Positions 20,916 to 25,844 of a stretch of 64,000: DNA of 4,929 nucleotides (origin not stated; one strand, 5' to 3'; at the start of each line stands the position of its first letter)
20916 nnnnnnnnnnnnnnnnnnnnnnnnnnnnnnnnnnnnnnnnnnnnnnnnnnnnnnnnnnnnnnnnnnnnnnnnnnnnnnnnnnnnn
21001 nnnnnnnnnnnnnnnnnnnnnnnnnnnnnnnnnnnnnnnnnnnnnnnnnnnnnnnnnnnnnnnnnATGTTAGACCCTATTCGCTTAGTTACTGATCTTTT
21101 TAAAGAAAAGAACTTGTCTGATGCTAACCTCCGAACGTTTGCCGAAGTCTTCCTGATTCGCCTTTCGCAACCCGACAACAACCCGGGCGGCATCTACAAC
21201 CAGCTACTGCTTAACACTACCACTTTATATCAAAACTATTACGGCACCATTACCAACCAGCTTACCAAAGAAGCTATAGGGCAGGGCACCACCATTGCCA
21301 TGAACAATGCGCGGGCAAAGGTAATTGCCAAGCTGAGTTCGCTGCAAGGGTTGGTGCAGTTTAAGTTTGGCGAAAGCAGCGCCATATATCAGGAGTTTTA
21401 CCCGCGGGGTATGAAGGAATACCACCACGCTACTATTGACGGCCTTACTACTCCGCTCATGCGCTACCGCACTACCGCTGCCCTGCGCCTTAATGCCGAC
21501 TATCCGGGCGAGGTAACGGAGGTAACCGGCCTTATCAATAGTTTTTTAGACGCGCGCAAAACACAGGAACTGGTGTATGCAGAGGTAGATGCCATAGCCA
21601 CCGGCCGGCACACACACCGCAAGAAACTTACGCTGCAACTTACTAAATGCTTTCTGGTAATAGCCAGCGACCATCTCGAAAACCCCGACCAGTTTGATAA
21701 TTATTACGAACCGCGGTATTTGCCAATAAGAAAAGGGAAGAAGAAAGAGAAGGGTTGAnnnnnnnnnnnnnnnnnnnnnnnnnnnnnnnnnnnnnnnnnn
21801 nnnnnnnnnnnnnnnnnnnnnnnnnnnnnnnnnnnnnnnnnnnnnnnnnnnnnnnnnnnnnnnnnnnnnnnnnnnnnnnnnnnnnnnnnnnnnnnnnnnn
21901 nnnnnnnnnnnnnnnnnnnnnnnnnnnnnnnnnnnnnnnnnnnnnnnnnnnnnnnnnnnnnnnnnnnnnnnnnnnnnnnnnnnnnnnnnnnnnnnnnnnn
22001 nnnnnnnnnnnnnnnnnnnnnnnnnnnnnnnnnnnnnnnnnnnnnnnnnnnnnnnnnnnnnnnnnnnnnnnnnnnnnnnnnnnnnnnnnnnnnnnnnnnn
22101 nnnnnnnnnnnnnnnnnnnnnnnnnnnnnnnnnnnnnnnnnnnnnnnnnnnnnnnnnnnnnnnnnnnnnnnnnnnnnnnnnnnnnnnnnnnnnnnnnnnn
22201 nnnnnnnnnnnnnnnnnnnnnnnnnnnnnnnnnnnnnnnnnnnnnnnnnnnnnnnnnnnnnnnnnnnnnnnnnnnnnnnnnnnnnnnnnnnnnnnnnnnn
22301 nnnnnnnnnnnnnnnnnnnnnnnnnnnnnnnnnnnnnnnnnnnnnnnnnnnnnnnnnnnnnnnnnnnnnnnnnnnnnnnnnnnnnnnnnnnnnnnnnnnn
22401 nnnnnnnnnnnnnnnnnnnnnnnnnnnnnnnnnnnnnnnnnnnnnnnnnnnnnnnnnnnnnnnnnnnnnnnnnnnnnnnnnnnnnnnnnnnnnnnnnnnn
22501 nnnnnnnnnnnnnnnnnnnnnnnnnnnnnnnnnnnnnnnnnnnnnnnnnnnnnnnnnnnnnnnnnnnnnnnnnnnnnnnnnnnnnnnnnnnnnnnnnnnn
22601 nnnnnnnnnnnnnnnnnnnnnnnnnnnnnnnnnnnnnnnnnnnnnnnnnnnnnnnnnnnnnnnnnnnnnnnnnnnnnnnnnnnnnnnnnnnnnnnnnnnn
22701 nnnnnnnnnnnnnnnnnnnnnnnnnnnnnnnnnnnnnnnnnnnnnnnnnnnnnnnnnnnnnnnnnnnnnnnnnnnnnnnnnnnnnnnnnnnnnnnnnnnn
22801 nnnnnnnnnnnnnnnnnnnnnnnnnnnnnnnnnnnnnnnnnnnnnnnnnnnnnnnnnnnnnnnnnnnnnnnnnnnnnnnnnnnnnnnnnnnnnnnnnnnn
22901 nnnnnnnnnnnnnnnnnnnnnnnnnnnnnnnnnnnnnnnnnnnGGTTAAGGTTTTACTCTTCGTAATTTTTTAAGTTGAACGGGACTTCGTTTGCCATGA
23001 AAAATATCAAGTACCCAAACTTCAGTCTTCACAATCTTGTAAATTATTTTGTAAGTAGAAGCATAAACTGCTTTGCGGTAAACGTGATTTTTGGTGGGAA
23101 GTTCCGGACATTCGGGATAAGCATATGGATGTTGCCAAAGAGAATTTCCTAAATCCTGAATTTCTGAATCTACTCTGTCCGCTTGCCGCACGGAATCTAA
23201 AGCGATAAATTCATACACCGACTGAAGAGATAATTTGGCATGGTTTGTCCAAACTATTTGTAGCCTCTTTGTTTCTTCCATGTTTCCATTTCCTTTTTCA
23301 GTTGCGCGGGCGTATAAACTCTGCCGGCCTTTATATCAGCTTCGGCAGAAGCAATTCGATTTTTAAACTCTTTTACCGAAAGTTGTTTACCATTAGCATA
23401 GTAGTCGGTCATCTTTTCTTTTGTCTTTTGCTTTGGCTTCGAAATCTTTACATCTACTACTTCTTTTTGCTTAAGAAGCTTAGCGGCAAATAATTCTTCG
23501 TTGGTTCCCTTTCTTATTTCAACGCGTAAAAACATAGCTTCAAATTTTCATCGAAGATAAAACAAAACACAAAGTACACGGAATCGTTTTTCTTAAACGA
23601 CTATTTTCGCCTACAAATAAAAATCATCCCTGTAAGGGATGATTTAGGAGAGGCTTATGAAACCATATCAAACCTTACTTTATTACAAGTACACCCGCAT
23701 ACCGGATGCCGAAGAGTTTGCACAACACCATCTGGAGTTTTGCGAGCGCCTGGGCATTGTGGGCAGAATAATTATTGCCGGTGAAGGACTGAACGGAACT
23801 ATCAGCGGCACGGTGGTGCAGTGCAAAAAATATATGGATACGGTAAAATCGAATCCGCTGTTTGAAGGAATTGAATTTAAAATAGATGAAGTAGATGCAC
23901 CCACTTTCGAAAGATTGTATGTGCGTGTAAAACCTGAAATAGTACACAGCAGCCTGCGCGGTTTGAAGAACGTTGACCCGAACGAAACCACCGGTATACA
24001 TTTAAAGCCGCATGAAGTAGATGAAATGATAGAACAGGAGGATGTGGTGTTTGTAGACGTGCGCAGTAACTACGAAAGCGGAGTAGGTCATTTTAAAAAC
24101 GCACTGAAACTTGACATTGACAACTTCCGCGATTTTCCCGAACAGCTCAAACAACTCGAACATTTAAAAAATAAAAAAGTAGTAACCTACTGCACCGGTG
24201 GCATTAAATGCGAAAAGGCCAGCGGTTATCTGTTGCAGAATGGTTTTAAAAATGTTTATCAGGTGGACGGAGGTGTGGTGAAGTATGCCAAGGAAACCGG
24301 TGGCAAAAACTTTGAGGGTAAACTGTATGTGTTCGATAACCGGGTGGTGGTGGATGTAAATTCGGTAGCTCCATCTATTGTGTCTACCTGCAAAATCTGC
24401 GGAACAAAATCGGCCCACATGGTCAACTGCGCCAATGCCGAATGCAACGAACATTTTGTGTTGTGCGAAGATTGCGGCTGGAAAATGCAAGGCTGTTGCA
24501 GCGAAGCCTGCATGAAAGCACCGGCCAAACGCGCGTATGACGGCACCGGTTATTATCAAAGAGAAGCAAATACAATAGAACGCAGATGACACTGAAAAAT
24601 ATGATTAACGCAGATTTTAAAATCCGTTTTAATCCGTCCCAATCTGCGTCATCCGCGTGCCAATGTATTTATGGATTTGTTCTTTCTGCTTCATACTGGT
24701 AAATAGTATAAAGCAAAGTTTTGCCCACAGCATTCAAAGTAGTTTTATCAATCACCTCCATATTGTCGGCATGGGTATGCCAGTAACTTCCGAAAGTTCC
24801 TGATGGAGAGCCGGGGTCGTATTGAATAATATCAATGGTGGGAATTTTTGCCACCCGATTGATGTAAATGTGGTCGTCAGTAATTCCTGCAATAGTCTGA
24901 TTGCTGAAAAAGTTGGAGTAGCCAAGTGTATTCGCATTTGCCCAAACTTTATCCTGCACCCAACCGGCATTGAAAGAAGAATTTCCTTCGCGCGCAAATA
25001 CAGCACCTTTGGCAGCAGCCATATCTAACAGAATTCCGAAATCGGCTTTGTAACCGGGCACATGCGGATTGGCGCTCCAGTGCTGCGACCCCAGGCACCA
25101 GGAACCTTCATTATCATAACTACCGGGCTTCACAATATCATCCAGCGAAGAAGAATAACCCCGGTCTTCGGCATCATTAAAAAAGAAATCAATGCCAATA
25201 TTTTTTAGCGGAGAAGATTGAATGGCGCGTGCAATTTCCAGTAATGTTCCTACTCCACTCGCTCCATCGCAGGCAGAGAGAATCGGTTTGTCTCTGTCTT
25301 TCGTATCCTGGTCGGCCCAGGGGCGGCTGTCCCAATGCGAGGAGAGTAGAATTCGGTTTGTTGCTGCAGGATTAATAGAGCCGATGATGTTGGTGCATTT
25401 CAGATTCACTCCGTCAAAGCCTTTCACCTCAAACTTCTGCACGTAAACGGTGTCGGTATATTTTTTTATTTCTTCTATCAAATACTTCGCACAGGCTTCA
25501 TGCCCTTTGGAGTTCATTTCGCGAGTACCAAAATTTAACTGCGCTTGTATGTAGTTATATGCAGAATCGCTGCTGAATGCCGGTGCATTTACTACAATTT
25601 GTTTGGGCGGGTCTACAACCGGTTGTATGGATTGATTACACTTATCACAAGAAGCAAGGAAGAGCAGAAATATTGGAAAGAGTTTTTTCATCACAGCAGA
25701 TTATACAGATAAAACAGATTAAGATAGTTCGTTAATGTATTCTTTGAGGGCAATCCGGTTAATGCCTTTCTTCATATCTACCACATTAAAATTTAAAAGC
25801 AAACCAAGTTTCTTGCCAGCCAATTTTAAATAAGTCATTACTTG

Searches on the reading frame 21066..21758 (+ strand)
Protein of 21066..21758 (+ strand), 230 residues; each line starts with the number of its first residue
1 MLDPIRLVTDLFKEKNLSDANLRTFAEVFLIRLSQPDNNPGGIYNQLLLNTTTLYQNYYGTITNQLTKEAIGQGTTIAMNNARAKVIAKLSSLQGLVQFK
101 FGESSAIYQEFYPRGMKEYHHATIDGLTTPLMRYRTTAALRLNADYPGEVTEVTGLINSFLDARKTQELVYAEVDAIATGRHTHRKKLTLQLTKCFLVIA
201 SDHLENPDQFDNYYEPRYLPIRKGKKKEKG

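Call 16: search_protein_families(library=pfam, proteins=[window:21066-21758:+])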
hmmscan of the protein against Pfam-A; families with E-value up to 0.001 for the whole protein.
window:21066-21758:+ (230 aa): 0 families

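Call 17: find_encoding_contigs(protein=window:21066-21758:+, flank=10000, max_places=10)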
Protein window:21066-21758:+ (230 aa): no gene with exactly this product is on record in the collection.

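Call 47: find_homologous_proteins(query=window:21066-21758:+, max_evalue=0.001)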
Query window:21066-21758:+ (230 aa): 29 proteins with E <= 0.001 among 275 candidates.
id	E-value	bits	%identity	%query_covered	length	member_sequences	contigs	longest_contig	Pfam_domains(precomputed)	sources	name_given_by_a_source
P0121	8.3e-149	511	100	100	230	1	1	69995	-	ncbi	-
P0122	6.3e-119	413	80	100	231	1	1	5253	-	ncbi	-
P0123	3.5e-99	349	69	97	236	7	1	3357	-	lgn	-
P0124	2.7e-93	330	67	97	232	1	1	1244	-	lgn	-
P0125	9.6e-90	318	64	97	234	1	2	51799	-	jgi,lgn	jgi:hypothetical protein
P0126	1.4e-89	317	64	97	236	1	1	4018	-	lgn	-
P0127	5.1e-89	316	65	100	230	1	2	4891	-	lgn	-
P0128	1.1e-88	314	63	97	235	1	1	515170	-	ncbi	-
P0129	1.7e-88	314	65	99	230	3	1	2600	-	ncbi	-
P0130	2.2e-88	313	62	100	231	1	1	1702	-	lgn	-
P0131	6.1e-88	312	63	97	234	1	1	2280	-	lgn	-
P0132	6.6e-87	309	60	97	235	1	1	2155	-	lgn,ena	-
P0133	4.0e-85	303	59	100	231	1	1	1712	-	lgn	-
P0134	7.0e-84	299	58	100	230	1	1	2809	-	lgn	-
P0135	9.1e-84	298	58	97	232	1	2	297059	-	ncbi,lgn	-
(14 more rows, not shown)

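Call 48: find_encoding_contigs(protein=P0121, flank=3000, max_places=3)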
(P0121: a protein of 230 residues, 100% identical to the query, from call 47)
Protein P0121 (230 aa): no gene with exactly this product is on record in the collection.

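Call 49: find_encoding_contigs(protein=P0122, flank=6000, max_places=3)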
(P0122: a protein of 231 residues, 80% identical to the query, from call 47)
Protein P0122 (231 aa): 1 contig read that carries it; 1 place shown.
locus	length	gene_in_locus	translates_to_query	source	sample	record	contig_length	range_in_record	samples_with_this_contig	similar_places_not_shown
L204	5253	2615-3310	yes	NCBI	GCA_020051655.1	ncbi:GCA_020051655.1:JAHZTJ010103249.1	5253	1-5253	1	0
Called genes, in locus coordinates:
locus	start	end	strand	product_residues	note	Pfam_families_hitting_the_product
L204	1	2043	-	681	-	?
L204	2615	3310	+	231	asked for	-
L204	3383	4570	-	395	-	PF00202:Aminotran_3 (faint), PF00155:Aminotran_1_2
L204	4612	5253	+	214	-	?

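Call 96: list_cluster_members(proteins=[P0121, P0122])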
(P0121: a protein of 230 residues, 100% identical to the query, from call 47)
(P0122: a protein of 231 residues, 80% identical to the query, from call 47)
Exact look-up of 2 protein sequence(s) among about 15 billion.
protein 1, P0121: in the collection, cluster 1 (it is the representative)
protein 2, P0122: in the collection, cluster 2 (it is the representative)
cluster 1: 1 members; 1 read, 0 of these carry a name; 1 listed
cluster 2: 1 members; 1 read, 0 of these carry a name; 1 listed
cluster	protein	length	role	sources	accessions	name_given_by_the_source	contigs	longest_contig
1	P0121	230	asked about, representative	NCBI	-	-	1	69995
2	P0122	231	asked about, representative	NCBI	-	-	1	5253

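Call 98: search_protein_families(library=ncbifam, proteins=[L173:4079-5908:-, L190:7298-9358:+, L173:7973-9799:-], max_evalue=1e-10)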
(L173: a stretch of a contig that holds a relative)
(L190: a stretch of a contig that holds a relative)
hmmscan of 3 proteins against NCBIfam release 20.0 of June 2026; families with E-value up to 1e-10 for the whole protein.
L173:4079-5908:- (610 aa): 30 families (the best 25 are shown)
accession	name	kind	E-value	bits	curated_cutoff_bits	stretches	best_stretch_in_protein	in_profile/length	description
NF003220.0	PRK04192.1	subfamily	1.4e-225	750.2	470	1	9-597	3-572/588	V-type ATP synthase subunit A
TIGR01043.1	ATP_syn_A_arch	equivalog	8e-173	576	972.15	1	50-558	30-532/580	ATP synthase subunit A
NF011287.0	PRK14698.1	equivalog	2e-138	463.1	1238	2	266-549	670-955/1017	V-type ATP synthase subunit A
TIGR01042.1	V-ATPase_V1_A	equivalog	2.1e-133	446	779.9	1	52-591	32-570/591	V-type ATPase subunit A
TIGR02546.1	III_secr_ATP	equivalog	5.2e-46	157.2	604.75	1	206-490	106-368/423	type III secretion system ATPase SctN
TIGR01026.1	fliI_yscN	subfamily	3.9e-45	154.4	379.5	1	224-535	135-427/440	FliI/YscN family ATPase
TIGR03496.1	FliI_clade1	equivalog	4.4e-45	154.2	619.1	1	222-541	107-409/414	flagellar protein export ATPase FliI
TIGR03497.1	FliI_clade2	equivalog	6.5e-43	147.2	629.8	1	204-537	95-403/413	flagellar protein export ATPase FliI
TIGR03498.1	FliI_clade3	equivalog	7.4e-43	146.8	587.45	1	223-515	111-389/418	flagellar protein export ATPase FliI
NF005295.0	PRK06820.1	equivalog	1.4e-39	136.4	690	1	233-541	144-433/440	EscN/YscN/HrcN family type III secretion system ATPase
NF005391.0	PRK06936.1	equivalog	4.1e-37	128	657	1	208-472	124-370/439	type III secretion system ATPase SctN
NF006575.0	PRK09099.1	subfamily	3.7e-35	121.5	706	1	227-473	140-374/443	type III secretion system ATPase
NF006012.0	PRK08149.1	equivalog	2e-33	116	594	1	223-500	125-383/431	type III secretion system ATPase SctN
NF005765.0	PRK07594.1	equivalog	4.6e-32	111.3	715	1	233-462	136-353/433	EscN/YscN/HrcN family type III secretion system ATPase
NF003235.0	PRK04196.1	subfamily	1.3e-30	106.5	349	1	225-541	118-429/462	V-type ATP synthase subunit B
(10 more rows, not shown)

L190:7298-9358:+ (687 aa): 1 family
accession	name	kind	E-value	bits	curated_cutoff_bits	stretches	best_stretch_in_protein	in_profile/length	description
TIGR00786.1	dctM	subfamily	5.4e-16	58.3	268.45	1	267-684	4-399/405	TRAP transporter large permease subunit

L173:7973-9799:- (609 aa): 7 families
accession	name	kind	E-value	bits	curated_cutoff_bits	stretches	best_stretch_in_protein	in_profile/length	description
NF004431.0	PRK05771.2-5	equivalog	2e-68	231.5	851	2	15-391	5-384/649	V-type ATP synthase subunit I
NF004429.0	PRK05771.2-2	equivalog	1.2e-65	222.4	799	1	12-606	2-606/608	V-type ATP synthase subunit I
NF004430.0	PRK05771.2-4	equivalog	3.5e-42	144.8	670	1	249-603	274-637/646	V-type ATP synthase subunit I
NF004428.0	PRK05771.2-1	equivalog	5e-40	137.3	766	1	243-606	298-672/680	V-type ATP synthase subunit I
NF004427.0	PRK05771.1-1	equivalog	1.6e-28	99.9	942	1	249-602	302-649/668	V-type ATP synthase subunit I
NF004434.0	PRK05771.3-3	equivalog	4.2e-26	91.6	777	1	171-608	204-680/686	V-type ATP synthase subunit I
NF004432.0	PRK05771.3-1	equivalog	2.3e-24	85.8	1044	1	181-348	195-364/643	V-type ATP synthase subunit I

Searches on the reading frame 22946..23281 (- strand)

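Call 16: search_protein_families(library=pfam, proteins=[window:22946-23281:-])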
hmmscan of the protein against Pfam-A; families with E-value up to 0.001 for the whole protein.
window:22946-23281:- (111 aa): 1 family
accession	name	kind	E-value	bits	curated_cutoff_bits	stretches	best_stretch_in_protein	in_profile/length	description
PF05016.21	ParE_toxin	-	1e-10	42.5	23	1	9-99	1-88/89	ParE toxin of type II toxin-antitoxin system, parDE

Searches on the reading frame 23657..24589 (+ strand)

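Call 16: search_protein_families(library=pfam, proteins=[window:23657-24589:+])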
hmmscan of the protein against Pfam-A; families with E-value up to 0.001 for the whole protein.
window:23657-24589:+ (310 aa): 3 families
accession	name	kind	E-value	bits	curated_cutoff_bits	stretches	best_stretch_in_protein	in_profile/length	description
PF17773.7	UPF0176_N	-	6.7e-26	90.9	26.2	1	4-95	1-92/92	UPF0176 acylphosphatase like domain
PF12368.13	Rhodanese_C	-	3.3e-20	72.6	26.9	1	220-285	1-65/66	Rhodanase C-terminal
PF00581.25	Rhodanese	-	3.4e-16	60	22.2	1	118-212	2-101/102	Rhodanese-like domain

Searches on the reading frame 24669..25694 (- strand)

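Call 16: search_protein_families(library=pfam, proteins=[window:24669-25694:-])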
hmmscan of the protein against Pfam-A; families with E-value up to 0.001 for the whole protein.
window:24669-25694:- (341 aa): 1 family
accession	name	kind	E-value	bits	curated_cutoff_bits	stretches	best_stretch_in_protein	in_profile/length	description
PF04389.22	Peptidase_M28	-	8.9e-33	114.1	21.3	1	102-330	1-192/193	Peptidase family M28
